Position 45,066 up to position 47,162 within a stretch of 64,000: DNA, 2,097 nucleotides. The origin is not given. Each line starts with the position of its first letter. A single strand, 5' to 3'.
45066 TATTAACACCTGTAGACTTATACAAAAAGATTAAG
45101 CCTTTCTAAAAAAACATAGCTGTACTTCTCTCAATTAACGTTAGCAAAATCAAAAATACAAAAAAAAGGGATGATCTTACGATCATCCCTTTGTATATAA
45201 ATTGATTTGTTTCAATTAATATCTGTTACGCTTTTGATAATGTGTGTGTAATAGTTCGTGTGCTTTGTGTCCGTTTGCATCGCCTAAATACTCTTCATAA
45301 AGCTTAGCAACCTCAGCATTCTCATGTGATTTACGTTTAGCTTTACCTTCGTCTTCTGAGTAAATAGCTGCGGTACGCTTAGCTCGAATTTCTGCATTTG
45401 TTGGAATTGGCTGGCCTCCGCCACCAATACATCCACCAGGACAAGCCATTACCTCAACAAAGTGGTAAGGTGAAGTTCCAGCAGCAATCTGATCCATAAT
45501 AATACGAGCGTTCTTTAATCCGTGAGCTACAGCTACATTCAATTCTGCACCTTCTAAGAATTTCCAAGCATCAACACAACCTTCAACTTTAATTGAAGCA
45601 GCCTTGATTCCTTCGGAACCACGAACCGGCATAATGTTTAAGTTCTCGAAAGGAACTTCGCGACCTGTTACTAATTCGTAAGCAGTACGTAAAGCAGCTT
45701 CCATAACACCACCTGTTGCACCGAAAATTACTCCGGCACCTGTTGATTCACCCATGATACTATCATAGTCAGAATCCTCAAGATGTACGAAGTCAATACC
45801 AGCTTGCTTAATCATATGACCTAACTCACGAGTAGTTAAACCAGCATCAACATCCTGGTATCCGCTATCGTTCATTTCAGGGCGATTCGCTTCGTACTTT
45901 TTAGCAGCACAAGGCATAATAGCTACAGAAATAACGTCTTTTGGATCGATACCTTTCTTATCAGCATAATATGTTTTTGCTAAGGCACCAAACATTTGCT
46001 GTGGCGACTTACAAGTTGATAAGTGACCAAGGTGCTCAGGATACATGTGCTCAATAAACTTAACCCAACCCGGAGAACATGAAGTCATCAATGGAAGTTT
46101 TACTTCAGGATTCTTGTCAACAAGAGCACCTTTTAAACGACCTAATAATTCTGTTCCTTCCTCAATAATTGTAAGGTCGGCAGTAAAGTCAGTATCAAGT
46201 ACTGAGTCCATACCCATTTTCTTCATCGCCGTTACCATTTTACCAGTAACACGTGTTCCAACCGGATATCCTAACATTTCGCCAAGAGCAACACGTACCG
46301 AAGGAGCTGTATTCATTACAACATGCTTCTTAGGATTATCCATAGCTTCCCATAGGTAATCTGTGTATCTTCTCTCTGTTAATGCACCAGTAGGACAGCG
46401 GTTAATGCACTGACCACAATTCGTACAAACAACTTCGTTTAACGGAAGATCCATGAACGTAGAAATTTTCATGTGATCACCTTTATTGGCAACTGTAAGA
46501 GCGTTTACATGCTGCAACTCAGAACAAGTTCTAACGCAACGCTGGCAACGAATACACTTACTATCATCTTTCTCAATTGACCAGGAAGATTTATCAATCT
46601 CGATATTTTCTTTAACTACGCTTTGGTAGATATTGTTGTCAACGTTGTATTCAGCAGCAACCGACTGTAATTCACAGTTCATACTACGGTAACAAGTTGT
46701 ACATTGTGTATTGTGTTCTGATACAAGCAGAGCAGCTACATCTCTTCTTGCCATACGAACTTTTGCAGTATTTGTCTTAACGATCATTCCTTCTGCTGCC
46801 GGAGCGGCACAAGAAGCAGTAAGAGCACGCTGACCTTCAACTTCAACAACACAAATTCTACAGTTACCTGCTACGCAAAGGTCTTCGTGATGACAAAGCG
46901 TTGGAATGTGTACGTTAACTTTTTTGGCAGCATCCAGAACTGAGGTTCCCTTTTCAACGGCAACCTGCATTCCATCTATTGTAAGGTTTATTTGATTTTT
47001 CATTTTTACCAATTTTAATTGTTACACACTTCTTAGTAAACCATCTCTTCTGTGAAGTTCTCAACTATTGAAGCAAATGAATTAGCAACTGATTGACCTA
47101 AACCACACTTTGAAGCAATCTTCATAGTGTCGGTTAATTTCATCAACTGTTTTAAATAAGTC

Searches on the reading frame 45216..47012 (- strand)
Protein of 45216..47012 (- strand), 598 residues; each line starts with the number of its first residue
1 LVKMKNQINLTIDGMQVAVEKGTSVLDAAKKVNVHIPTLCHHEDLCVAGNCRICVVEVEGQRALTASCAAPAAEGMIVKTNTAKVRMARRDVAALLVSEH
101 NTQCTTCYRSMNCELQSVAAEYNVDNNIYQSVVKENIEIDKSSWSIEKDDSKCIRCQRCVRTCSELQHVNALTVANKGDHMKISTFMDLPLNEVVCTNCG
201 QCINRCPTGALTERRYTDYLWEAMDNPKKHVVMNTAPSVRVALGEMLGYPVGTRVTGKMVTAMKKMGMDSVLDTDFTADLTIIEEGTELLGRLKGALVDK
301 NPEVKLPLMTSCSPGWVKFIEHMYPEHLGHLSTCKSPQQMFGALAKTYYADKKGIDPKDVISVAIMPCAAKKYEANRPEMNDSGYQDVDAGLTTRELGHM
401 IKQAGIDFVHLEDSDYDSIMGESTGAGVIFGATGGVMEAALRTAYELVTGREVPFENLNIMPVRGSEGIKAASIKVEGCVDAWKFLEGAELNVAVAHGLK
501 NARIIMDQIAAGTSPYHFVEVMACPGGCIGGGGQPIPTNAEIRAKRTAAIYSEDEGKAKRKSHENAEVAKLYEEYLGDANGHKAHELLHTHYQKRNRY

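Call 3: search_protein_families(library=pfam, proteins=[window:45216-47012:-], max_evalue=0.01)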
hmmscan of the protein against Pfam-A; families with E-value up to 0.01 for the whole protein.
window:45216-47012:- (598 aa): 15 families
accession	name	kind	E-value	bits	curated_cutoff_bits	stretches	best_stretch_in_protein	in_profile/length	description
PF02906.19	Fe_hyd_lg_C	-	4.6e-92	308.5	22.1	1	229-532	1-245/245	Iron only hydrogenase large subunit, C-terminal domain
PF02256.22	Fe_hyd_SSU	-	2.7e-24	85.4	24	1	541-595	2-56/56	Iron hydrogenase small subunit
PF13510.11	Fer2_4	-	2.3e-20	72.9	22.8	1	6-82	2-81/82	2Fe-2S iron-sulfur cluster binding domain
PF22117.2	Fer4_Nqo3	-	2.3e-12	47.3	27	1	146-212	4-67/67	NADH-quinone oxidoreductase subunit 3, ferredoxin-like domain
PF10588.14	NADH-G_4Fe-4S_3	-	1.3e-11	44.2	27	1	89-126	1-38/40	NADH-ubiquinone oxidoreductase-G iron-sulfur binding region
PF12838.12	Fer4_7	-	7.4e-09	36.4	27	1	152-210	1-52/52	4Fe-4S dicluster domain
PF00111.32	Fer2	-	5.3e-06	26.7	21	1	12-61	3-50/77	2Fe-2S iron-sulfur cluster binding domain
PF14697.11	Fer4_21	-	2.2e-05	25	35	1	149-210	4-56/59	4Fe-4S dicluster domain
PF13187.11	Fer4_9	-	2.2e-05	24.8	27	1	152-210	1-51/52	4Fe-4S dicluster domain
PF00037.32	Fer4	-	2.9e-05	24.1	21.1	1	192-212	4-24/24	4Fe-4S binding domain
PF13484.11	Fer4_16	-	0.00019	22.6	30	1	196-214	2-20/66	4Fe-4S double cluster binding domain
PF13183.11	Fer4_8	-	0.00077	20.4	27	1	151-209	3-67/68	4Fe-4S dicluster domain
PF13237.11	Fer4_10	-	0.0011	19.3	25.5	1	192-215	5-22/53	4Fe-4S dicluster domain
PF25160.1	LdpA_Fe-S-bd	-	0.0037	17.4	27.6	0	195-216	27-48/49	LdpA Fe-S cluster-binding domain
PF12837.12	Fer4_6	-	0.0086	16.4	25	1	146-165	2-21/24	4Fe-4S binding domain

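Call 4: search_protein_families(library=ncbifam, proteins=[window:45216-47012:-], max_evalue=0.01)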
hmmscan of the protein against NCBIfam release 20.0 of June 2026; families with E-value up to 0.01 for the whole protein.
window:45216-47012:- (598 aa): 35 families (the best 25 are shown)
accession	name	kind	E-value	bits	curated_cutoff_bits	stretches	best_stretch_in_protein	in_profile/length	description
NF040763.1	FeFe_hydrog_A6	exception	4.3e-258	857.4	765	1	8-595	1-571/571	NADH-dependent [FeFe] hydrogenase, group A6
NF040762.1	Hydr_FeFe_Clost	exception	2e-177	591.3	900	1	9-593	2-572/572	ferredoxin hydrogenase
TIGR02512.1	FeFe_hydrog_A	subfamily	4e-152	506.4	405.95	1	145-536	1-374/375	[FeFe] hydrogenase, group A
NF005745.0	PRK07569.1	equivalog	3.8e-53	180.3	333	1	8-215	4-211/238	bidirectional hydrogenase complex protein HoxU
TIGR01973.1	NuoG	equivalog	1.3e-44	153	470.05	1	10-217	1-204/606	NADH-quinone oxidoreductase subunit NuoG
TIGR04105.1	FeFe_hydrog_B1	subfamily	5.5e-42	144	450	2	126-471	119-428/462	monomeric [FeFe] hydrogenase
NF006305.0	PRK08493.1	equivalog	6.1e-37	127.1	591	1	8-222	2-234/819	NADH-quinone oxidoreductase subunit G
NF005895.0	PRK07860.1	equivalog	7.7e-33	113.5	802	1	3-216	13-225/811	NADH-quinone oxidoreductase subunit G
NF009454.0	PRK12814.1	equivalog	9e-24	83.8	916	2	6-106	2-102/657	putative NADPH-dependent glutamate synthase small subunit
TIGR02912.1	sulfite_red_C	equivalog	1.7e-06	27.3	324.1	1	149-217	167-224/314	sulfite reductase subunit C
NF004546.0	PRK05888.3-3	equivalog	4.8e-06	26.1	260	1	149-226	62-139/196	NADH-quinone oxidoreductase subunit NuoI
NF040612.1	F420_dehyd_FpoI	exception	6.5e-06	26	180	1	148-214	39-102/135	F420H2 dehydrogenase subunit FpoI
TIGR01971.1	NuoI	subfamily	5.5e-05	22.7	113.05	1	148-215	39-102/121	NADH-quinone oxidoreductase, chain I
TIGR04395.1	cutC_activ_rSAM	equivalog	5.9e-05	22.5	360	1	144-279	47-170/309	choline TMA-lyase-activating enzyme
NF004537.0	PRK05888.1-3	equivalog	7.4e-05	22.3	163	1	151-213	68-132/204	NADH-quinone oxidoreductase subunit NuoI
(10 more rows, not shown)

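Call 23: search_solved_structures(query=window:45216-47012:-, max_evalue=1e-30, show_alignments=3)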
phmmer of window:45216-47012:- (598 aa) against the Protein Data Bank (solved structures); distinct sequences matched with E-value up to 1e-30: 78 (the best 60 are shown).
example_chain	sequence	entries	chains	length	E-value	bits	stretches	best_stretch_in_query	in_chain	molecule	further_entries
8a6t_A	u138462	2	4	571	3e-178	597.3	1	6-597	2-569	Electron bifurcating hydrogenase subunit HydA1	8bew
7q4v_A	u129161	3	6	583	1.6e-176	591.6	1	7-595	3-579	Iron hydrogenase HydA1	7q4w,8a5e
9rj9_A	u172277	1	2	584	7.8e-137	460.5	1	10-594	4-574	Iron hydrogenase 1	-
9rjo_A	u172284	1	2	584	7.2e-136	457.3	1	10-594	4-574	Iron hydrogenase 1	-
4xdd_A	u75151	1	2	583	7.7e-136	457.2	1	10-594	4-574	Iron hydrogenase 1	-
4xdc_A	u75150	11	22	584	7.8e-136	457.2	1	10-594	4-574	Iron hydrogenase 1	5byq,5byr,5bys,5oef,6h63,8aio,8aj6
8cjy_A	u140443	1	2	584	1.1e-135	456.7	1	10-594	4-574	Iron hydrogenase 1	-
1c4a_A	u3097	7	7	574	1.7e-135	456.1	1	10-594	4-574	PROTEIN (FE-ONLY HYDROGENASE) | PROTEIN (PERIPLASMIC HYDROGENASE 1) | Iron hydrogenase 1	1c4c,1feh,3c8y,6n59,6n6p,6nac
6gm8_A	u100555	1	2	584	1.9e-135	456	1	10-594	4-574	Iron hydrogenase 1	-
6gm0_A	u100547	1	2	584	1.9e-135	456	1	10-594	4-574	Iron hydrogenase 1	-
6gm2_A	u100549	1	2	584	2e-135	455.9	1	10-594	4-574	Iron hydrogenase 1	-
6yf4_A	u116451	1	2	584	2e-135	455.9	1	10-594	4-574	Iron hydrogenase 1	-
6gm4_A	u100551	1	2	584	2.1e-135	455.8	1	10-594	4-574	Iron hydrogenase 1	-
6gm3_A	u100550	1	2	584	2.7e-135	455.5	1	10-594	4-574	Iron hydrogenase 1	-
7qhf_A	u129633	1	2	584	5.2e-135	454.5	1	10-594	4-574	Iron hydrogenase 1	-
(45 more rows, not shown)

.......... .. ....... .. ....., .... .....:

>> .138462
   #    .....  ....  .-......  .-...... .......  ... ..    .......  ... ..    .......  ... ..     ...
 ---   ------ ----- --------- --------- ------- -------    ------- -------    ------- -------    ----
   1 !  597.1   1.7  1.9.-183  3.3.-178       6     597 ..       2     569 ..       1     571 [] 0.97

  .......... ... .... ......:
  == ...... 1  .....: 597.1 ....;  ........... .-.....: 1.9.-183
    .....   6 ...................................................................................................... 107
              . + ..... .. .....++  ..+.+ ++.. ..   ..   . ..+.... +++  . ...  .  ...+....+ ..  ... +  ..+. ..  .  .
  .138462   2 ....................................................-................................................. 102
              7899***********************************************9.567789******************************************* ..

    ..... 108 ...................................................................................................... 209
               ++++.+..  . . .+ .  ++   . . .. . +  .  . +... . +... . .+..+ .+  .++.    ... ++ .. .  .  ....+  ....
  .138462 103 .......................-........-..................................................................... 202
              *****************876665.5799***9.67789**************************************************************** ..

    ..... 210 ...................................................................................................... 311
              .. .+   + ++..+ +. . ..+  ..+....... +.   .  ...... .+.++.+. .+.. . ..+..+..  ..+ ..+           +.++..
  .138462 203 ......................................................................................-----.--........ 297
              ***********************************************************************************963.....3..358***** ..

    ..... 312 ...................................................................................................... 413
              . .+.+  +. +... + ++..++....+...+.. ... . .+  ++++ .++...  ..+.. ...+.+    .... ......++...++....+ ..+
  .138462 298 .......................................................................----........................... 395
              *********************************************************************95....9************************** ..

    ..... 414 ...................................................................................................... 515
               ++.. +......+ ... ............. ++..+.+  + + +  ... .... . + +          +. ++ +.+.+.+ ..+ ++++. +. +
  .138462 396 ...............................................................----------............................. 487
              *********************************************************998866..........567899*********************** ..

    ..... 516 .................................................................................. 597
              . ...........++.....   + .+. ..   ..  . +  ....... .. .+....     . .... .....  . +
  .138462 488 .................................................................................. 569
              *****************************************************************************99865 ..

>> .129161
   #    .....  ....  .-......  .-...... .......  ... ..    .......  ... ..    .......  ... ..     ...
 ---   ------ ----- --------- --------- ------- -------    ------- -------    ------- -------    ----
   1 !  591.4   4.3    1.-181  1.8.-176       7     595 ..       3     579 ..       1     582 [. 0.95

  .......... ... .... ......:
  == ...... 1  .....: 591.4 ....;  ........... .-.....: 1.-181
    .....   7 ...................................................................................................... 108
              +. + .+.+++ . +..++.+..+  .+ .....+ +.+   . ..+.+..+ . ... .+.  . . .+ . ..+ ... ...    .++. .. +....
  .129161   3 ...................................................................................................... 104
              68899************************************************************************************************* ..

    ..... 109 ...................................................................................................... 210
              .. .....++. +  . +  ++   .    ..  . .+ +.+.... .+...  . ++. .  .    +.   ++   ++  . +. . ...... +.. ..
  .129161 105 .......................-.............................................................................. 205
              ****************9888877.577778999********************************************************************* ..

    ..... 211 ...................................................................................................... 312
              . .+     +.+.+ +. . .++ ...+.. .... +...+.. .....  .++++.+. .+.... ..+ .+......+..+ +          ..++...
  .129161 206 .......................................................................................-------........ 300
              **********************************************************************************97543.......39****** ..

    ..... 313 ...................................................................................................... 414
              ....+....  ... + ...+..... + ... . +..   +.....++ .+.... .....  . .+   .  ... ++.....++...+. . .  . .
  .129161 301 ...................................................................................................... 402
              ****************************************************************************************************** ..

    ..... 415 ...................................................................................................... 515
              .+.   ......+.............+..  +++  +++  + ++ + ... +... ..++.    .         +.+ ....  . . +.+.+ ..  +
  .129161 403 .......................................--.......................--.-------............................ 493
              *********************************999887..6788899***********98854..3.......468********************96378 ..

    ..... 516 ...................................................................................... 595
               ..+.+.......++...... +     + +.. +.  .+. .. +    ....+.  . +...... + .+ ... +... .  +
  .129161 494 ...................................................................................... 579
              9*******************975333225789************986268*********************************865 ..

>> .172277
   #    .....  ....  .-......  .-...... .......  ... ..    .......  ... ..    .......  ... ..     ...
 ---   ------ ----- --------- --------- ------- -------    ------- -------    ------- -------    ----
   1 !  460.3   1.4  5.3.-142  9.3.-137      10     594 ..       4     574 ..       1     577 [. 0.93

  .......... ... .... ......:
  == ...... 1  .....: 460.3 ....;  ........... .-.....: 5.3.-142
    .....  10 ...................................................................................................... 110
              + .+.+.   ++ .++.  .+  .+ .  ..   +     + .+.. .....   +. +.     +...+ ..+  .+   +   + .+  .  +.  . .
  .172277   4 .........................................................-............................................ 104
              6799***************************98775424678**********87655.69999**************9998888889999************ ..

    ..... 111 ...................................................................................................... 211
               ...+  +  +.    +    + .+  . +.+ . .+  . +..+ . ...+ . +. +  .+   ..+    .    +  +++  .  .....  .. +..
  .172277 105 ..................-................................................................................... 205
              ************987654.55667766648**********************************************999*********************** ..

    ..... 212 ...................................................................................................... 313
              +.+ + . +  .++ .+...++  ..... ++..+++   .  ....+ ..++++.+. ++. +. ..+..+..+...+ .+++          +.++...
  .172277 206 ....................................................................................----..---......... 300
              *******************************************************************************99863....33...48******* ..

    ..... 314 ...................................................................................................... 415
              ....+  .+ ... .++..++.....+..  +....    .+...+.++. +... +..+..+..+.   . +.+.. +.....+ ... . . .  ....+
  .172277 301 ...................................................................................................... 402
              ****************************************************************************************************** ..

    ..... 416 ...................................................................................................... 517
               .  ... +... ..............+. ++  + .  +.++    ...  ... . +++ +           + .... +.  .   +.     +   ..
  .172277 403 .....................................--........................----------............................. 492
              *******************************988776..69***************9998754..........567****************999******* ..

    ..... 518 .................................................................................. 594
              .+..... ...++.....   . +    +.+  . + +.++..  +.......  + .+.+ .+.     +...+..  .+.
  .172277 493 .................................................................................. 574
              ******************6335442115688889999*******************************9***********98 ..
